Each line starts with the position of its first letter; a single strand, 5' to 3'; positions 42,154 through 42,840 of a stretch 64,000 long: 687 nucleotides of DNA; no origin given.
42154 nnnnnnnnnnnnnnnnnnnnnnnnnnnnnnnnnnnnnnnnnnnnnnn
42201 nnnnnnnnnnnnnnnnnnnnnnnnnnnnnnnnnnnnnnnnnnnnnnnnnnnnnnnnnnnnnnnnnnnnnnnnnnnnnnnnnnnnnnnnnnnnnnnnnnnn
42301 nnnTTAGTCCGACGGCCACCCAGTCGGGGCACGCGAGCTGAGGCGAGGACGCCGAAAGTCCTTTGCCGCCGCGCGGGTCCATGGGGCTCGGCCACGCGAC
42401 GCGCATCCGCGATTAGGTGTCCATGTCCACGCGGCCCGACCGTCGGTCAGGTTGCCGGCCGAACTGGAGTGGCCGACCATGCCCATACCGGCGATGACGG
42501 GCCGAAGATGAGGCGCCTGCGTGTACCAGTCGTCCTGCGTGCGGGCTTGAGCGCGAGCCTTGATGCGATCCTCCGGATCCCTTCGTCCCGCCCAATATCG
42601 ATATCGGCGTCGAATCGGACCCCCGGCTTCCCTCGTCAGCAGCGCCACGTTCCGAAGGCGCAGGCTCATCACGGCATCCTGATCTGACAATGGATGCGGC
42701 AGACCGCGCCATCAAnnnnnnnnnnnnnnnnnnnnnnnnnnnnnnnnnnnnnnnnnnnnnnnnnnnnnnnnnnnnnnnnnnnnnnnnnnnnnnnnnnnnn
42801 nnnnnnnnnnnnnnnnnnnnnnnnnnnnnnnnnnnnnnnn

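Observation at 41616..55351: Tightly coupled operon combining an ABC importer, a cyclic amidohydrolase, a TRAP transporter and an amidase: cyclic imide/ureide pathway of unassigned substrate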

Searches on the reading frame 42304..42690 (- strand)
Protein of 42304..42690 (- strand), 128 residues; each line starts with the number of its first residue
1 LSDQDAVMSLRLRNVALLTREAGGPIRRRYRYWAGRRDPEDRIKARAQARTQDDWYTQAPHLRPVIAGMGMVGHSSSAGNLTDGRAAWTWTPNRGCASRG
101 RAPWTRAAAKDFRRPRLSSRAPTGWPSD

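Call 82: search_protein_families(library=pfam, proteins=[window:42304-42690:-], max_evalue=0.01)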
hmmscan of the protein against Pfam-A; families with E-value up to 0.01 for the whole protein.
window:42304-42690:- (128 aa): 0 families
